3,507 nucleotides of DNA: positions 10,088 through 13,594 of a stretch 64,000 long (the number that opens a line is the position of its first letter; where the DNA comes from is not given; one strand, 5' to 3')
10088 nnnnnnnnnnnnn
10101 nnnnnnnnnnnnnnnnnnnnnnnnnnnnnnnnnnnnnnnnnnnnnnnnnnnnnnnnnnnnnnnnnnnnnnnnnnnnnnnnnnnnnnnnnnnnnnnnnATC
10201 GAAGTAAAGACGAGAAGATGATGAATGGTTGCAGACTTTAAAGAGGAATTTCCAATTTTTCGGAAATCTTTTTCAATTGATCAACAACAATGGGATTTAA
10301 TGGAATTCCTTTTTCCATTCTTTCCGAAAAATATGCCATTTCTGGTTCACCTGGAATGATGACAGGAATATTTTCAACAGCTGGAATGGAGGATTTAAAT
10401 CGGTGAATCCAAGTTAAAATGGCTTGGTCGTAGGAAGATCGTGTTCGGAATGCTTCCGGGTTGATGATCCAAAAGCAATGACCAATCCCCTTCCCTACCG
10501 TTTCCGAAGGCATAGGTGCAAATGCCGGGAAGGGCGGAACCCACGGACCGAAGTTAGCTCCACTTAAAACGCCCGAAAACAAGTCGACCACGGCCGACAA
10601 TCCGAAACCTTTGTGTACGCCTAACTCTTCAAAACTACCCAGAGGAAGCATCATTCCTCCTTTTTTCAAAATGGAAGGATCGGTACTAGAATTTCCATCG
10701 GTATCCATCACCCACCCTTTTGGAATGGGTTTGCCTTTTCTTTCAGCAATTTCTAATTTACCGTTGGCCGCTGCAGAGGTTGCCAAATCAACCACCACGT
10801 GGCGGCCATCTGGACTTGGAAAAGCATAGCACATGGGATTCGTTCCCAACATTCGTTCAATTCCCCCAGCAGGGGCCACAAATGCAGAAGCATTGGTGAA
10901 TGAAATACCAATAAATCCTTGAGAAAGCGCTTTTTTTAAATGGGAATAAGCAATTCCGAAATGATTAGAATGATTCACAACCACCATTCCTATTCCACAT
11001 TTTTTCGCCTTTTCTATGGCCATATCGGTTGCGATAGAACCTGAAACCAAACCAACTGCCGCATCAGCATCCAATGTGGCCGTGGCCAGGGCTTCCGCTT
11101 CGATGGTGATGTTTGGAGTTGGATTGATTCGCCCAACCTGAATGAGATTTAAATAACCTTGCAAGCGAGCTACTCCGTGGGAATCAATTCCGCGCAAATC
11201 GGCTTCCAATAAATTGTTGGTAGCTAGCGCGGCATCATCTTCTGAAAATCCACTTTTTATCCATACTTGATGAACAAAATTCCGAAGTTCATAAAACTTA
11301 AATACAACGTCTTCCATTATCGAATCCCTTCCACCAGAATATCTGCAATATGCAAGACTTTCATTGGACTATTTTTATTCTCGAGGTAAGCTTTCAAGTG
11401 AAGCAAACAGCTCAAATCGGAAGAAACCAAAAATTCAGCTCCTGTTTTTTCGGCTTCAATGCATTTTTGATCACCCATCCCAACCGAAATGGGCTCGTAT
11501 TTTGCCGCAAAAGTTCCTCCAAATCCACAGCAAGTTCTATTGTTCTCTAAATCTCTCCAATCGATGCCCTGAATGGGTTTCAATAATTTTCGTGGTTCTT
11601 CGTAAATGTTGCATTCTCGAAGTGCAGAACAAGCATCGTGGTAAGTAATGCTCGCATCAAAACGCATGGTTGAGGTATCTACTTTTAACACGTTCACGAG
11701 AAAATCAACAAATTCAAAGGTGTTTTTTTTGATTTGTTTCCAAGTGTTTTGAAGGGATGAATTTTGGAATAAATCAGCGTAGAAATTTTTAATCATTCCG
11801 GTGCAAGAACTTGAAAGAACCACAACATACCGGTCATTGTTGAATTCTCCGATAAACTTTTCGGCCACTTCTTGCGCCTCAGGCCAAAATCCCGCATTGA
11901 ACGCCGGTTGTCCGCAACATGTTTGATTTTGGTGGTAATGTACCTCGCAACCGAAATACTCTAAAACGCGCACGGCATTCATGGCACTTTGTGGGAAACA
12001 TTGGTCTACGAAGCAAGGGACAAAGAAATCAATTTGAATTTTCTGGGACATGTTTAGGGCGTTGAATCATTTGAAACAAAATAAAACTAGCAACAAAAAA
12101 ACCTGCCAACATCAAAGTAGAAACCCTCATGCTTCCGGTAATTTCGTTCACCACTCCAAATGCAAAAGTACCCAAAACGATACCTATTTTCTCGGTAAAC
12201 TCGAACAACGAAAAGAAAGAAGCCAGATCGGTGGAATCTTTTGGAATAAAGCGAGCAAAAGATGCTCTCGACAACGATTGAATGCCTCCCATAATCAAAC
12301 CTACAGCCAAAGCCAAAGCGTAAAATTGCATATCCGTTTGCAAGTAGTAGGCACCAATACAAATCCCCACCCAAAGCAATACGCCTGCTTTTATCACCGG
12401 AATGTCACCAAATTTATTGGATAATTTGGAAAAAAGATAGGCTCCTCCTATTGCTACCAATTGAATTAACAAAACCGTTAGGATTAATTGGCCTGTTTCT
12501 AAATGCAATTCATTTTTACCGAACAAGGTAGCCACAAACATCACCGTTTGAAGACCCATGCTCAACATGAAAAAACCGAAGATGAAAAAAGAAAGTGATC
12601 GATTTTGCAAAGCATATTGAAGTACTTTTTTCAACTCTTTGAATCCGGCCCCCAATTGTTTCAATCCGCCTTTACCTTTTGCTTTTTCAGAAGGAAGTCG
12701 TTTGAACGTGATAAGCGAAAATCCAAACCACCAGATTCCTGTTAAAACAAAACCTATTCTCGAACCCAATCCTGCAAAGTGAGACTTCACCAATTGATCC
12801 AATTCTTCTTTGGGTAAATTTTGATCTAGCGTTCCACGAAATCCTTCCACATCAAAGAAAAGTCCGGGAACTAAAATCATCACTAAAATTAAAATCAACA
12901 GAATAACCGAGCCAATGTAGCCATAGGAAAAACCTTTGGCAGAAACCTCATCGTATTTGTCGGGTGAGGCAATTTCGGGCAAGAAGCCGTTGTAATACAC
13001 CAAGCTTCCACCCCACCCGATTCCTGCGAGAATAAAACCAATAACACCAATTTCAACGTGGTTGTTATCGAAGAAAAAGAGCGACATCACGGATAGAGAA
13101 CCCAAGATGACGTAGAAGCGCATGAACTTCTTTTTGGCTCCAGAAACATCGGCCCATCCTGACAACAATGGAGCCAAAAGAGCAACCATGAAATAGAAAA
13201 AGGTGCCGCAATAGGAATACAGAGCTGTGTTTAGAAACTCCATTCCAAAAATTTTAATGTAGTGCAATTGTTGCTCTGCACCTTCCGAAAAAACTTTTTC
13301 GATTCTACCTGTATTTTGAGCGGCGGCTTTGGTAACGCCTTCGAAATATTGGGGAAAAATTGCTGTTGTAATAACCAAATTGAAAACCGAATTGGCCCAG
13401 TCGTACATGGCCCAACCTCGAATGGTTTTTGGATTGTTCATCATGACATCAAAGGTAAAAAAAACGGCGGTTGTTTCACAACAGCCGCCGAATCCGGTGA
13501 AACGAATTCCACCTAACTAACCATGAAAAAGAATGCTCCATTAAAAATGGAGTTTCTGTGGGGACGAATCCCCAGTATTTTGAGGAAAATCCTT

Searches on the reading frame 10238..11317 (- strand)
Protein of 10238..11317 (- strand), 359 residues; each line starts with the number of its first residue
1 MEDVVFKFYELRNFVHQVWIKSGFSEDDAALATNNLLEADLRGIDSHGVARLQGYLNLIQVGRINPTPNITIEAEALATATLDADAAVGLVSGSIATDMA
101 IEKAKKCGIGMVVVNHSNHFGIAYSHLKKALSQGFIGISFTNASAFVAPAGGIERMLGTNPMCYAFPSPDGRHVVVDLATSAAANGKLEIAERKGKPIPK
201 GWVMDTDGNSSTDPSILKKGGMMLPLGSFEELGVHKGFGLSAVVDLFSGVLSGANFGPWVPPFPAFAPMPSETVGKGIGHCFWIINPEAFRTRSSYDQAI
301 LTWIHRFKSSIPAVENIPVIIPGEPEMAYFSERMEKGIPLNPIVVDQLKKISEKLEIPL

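Call 6: search_protein_families(library=pfam, proteins=[window:10238-11317:-])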
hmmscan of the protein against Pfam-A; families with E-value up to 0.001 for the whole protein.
window:10238-11317:- (359 aa): 1 family
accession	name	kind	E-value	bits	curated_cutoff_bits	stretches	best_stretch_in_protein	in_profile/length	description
PF02615.19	Ldh_2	-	4.3e-115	384.8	38.8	1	7-349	2-333/333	Malate/L-lactate dehydrogenase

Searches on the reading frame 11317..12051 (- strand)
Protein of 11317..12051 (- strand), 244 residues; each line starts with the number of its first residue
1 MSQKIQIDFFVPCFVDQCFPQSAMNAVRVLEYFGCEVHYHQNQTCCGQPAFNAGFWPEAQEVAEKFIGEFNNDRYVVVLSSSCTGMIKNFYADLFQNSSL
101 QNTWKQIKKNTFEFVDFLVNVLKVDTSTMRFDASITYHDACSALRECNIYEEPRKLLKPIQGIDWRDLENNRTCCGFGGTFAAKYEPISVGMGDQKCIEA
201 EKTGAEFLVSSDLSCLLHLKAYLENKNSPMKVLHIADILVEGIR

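Call 6: search_protein_families(library=pfam, proteins=[window:11317-12051:-])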
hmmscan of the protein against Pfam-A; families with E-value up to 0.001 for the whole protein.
window:11317-12051:- (244 aa): 1 family
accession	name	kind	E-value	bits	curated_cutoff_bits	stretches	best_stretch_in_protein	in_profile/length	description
PF02754.22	CCG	-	2.8e-28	98.3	20.6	2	135-220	1-85/85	Cysteine-rich domain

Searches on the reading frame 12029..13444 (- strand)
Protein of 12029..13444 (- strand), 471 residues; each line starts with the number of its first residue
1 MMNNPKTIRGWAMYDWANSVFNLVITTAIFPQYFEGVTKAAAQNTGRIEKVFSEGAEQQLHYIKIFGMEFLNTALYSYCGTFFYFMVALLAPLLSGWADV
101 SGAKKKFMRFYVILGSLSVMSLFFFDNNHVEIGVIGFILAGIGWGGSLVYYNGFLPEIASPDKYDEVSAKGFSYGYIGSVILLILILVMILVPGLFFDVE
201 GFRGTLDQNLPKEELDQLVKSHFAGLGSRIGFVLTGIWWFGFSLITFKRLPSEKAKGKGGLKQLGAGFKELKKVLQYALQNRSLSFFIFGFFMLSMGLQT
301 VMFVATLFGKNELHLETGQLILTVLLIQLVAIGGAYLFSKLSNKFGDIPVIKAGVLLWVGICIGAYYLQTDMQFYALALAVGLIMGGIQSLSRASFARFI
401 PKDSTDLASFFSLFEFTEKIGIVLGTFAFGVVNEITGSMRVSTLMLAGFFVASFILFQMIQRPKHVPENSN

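Call 6: search_protein_families(library=pfam, proteins=[window:12029-13444:-])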
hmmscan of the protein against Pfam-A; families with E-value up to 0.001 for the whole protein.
window:12029-13444:- (471 aa): 2 families
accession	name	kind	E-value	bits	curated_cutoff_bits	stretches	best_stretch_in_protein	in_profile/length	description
PF11700.14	ATG22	-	2.6e-65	221.4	24.1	1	5-466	3-478/482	Vacuole effluxer Atg22 like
PF07690.21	MFS_1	-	1.2e-18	67.6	33.4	2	72-408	30-331/347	Major Facilitator Superfamily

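Call 9: find_related_loci(query=window:12029-13444:-, collection=genome_contigs, flank=4000)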
Query window:12029-13444:- (471 aa) in genome_contigs; peptide patterns used: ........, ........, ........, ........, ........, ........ (x = any residue, [..] = any of these).
600 stretches matched a pattern (row limit reached: there are more); 578 encode a relative of the query (tblastn E <= 1e-3); the best 80 are kept; 80 distinct loci.
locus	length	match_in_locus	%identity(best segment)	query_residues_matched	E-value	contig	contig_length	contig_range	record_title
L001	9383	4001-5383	48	2-464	7e-124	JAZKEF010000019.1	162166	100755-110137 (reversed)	MAG: Bacteroidota bacterium isolate DC_HB_02_SPN181219-bin021 DCHB02SPN_B021_0_000000000019, whole genome shotgun sequen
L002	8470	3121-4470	44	3-465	3e-121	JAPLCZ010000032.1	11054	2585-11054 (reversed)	MAG: Bacteroidetes bacterium isolate LacPavin_0920_WC57_MAG_38_8 LacPavin_0920_WC57_scaffold_166109, whole genome shotgu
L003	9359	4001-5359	44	3-469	1e-120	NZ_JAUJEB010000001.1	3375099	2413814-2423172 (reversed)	Agaribacillus aureus strain BMA12 HFOEMNIK_1, whole genome shotgun sequence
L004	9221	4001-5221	46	1-446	2e-118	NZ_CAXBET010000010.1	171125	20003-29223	MAG: uncultured Algoriphagus sp. isolate ERR2762100_binner12_Refined_1 ERZ3422088.164, whole genome shotgun sequence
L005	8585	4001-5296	44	1-469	2e-118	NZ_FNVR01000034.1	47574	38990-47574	Algoriphagus boritolerans DSM 17298 = JCM 18970 strain DSM 17298, whole genome shotgun sequence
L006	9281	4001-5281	44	1-466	2e-118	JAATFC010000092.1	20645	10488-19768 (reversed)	MAG: Chitinophagales bacterium isolate bin_168 k141_5165749, whole genome shotgun sequence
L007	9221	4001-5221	46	1-446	2e-118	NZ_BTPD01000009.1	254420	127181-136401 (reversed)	Algoriphagus confluentis strain NBRC 111222 sequence09, whole genome shotgun sequence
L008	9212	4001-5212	46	2-443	3e-118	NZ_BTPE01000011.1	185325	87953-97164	Algoriphagus taiwanensis strain JCM 19755 sequence11, whole genome shotgun sequence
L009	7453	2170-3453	44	4-465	4e-118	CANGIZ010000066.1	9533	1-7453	MAG: Bacteroidetes bacterium isolate Jr-7aug17-129 genome assembly, contig: Jr-7aug17-C12441, whole genome shotgun seque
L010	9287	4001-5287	45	2-464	5e-118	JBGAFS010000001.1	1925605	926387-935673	MAG: Flavipsychrobacter sp. isolate MAG_MBR_H125.26 MBRH125-26_opera_contig_2, whole genome shotgun sequence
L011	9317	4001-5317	43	2-471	5e-118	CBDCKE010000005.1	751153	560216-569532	MAG: Flavipsychrobacter sp. isolate 9dcdfeb3-3035-4590-ad4f-dcd76a4a42cf genome assembly, contig: contig_5, whole genome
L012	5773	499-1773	45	6-465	1e-117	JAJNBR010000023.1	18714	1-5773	MAG: Flavipsychrobacter sp. isolate C_No_T20_B_bin.22 scaffold_1931, whole genome shotgun sequence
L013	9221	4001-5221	47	1-446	1e-117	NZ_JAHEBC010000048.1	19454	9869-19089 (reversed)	MAG: Algoriphagus sp. isolate Ww129 NODE_5249_length_19454_cov_3.028294, whole genome shotgun sequence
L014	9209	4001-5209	45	3-444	3e-117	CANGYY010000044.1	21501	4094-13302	MAG: Cyclobacteriaceae bacterium isolate RE-15aug16-70 genome assembly, contig: RE-15aug16-C2945, whole genome shotgun s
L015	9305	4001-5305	45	4-469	4e-117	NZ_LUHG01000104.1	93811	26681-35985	Hydrotalea flava strain CCUG 51397 88_A2_NODE_9_length_93811_cov_308.603_ID_17, whole genome shotgun sequence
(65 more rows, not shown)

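Call 11: find_related_loci(query=window:12029-13444:-, collection=metagenome_contigs, flank=4000)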
Query window:12029-13444:- (471 aa) in metagenome_contigs; peptide patterns used: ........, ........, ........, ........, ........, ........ (x = any residue, [..] = any of these).
600 stretches matched a pattern (row limit reached: there are more); 554 encode a relative of the query (tblastn E <= 1e-3); the best 80 are kept; 80 distinct loci.
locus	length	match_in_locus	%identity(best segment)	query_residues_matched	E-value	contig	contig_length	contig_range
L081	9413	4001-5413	91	1-471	0e+0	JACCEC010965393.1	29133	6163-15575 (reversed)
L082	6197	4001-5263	48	4-462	4e-124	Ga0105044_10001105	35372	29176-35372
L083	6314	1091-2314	47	3-451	3e-123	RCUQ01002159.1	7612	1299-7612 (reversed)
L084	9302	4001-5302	44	4-470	3e-122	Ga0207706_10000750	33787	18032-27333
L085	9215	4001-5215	47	3-446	1e-121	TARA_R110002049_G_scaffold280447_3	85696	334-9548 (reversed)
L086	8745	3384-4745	44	4-465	2e-121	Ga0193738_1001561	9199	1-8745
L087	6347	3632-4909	44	4-468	1e-119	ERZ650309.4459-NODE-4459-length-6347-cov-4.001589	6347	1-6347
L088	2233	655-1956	44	4-470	2e-125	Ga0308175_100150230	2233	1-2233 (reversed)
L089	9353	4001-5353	45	4-462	5e-117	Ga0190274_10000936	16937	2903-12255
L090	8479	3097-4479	46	2-464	5e-117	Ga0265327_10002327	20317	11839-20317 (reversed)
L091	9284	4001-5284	44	3-468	1e-116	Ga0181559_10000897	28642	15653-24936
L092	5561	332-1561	46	4-450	8e-117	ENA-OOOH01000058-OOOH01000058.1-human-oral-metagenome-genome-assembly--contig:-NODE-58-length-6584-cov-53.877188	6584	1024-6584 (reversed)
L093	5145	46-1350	44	3-465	2e-116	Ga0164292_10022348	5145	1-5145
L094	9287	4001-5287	44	3-465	5e-116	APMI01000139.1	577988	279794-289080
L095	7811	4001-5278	45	6-465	8e-116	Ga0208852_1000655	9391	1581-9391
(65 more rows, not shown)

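Call 19: find_homologous_proteins(query=window:12029-13444:-, max_evalue=1e-60)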
Query window:12029-13444:- (471 aa): 7887 proteins with E <= 1e-60 among 8000 candidates; the best 120 are listed.
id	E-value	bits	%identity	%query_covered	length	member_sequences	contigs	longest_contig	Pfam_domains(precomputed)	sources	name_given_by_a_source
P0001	1.3e-280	949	91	100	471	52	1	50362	PF07690.22,PF11700.15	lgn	-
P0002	6.2e-245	832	80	99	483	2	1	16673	PF07690.22,PF11700.15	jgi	jgi:UMF1 family MFS transporter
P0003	1.5e-179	616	61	100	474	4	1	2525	PF07690.22,PF11700.15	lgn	-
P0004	8.8e-143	495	51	94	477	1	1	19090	PF07690.22,PF11700.15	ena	-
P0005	1.5e-133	465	47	98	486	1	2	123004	PF07690.22,PF11700.15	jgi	jgi:UMF1 family MFS transporter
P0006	2.6e-129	451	48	99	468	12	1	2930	PF13347.13,PF07690.22,PF11700.15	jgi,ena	jgi:UMF1 family MFS transporter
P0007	1.1e-128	448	47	100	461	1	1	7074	PF07690.22,PF11700.15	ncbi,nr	ncbi:MAG: MFS transporter [Sphingobacteriales bacterium]|nr:MAG: MFS transporter [Sphingobacteriales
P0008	1.3e-128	448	48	98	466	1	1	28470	PF07690.22,PF11700.15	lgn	-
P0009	3.4e-128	447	48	99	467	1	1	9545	PF13347.13,PF07690.22,PF11700.15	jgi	jgi:MFS transporter, UMF1 family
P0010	6.5e-128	446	49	99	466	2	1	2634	PF07690.22,PF11700.15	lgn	-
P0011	6.6e-128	446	49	99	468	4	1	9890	PF07690.22,PF11700.15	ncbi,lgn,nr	ncbi:MAG: MFS transporter [Bacteroidia bacterium]|nr:MFS transporter [Bacteroidia bacterium]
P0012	1.4e-127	445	49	94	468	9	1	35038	PF07690.22,PF11700.15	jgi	jgi:UMF1 family MFS transporter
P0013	3.4e-127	444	48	99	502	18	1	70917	PF07690.22,PF11700.15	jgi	jgi:UMF1 family MFS transporter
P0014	4.4e-127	443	45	98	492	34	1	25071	PF13347.13,PF07690.22,PF11700.15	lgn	-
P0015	5.3e-127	443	48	96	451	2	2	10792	PF07690.22,PF11700.15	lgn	-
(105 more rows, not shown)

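Call 21: find_encoding_contigs(protein=P0002, flank=4000, max_places=4)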
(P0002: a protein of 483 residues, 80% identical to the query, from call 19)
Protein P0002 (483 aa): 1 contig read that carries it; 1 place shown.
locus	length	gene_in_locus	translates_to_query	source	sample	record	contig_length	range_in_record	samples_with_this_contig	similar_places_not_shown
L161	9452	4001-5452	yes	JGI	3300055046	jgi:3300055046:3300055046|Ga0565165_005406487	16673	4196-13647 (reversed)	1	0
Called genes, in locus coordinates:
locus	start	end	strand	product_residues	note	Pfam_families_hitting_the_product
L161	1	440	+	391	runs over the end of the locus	PF00083:Sugar_tr, PF07690:MFS_1, PF03209:PUCC (faint), PF00083:Sugar_tr (weak), PF07690:MFS_1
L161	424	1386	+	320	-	PF04055:Radical_SAM, PF06463:Mob_synth_C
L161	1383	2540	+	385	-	PF03453:MoeA_N, PF00994:MoCF_biosynth, PF03454:MoeA_C (weak)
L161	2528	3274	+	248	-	PF01925:TauE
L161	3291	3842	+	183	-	PF04079:SMC_ScpB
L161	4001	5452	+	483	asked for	PF11700:ATG22, PF07690:MFS_1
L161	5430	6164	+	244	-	PF02754:CCG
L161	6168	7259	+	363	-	PF02615:Ldh_2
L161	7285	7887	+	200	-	PF04542:Sigma70_r2, PF08281:Sigma70_r4_2, PF04545:Sigma70_r4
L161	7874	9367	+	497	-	-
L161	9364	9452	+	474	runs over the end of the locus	PF17210:SdrD_B (weak), PF24595:DUF7619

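Call 22: find_encoding_contigs(protein=P0003, flank=4000, max_places=4)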
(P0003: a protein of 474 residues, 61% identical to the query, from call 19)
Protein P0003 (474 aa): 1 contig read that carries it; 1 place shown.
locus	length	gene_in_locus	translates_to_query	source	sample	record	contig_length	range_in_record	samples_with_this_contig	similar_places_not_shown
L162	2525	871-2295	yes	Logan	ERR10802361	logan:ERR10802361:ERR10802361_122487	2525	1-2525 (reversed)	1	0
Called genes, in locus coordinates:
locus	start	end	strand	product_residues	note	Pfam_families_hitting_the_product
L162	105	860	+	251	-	PF03476:MOSC_N, PF03473:MOSC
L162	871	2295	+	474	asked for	PF11700:ATG22, PF07690:MFS_1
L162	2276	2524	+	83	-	?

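Call 23: find_encoding_contigs(protein=P0004, flank=4000, max_places=4)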
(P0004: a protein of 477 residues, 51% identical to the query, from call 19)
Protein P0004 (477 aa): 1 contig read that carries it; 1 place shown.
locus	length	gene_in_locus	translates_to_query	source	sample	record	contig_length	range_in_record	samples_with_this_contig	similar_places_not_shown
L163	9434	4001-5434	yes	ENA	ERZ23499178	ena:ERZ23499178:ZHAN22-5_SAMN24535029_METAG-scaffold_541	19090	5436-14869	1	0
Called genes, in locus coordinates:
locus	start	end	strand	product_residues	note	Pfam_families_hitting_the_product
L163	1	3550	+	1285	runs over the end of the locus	-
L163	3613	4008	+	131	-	PF00072:Response_reg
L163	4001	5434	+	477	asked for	PF11700:ATG22, PF07690:MFS_1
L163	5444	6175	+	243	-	PF02754:CCG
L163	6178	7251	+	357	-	PF02615:Ldh_2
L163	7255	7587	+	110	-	PF02575:YbaB_DNA_bd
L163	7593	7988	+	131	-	PF02566:OsmC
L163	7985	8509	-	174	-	-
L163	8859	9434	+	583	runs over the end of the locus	-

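Call 64: list_cluster_members(proteins=[P0121, window:12029-13444:-])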
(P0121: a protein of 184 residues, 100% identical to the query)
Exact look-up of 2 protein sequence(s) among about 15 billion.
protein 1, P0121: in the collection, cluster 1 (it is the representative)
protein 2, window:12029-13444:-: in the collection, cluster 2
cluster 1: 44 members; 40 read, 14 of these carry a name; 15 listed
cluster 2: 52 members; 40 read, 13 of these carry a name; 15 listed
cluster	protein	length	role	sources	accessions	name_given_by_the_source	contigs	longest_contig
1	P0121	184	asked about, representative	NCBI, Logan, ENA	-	-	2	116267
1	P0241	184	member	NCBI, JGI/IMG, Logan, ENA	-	segregation and condensation protein B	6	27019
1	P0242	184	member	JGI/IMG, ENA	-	segregation and condensation protein B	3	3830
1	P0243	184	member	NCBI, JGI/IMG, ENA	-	segregation and condensation protein B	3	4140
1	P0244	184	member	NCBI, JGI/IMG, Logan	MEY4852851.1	MAG: SMC-Scp complex subunit ScpB [Bacteroidota bacterium] | segregation and condensation protein B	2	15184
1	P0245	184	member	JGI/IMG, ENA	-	segregation and condensation protein B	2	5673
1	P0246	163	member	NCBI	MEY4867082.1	MAG: SMC-Scp complex subunit ScpB, partial [Bacteroidota bacterium]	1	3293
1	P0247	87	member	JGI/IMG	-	segregation and condensation protein B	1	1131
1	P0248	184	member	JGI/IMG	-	segregation and condensation protein B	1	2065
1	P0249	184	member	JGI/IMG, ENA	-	segregation and condensation protein B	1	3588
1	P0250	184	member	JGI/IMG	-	segregation and condensation protein B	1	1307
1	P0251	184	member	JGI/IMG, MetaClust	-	\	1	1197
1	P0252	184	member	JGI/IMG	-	segregation and condensation protein B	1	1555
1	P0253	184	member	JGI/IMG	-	segregation and condensation protein B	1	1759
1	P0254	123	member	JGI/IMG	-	segregation and condensation protein B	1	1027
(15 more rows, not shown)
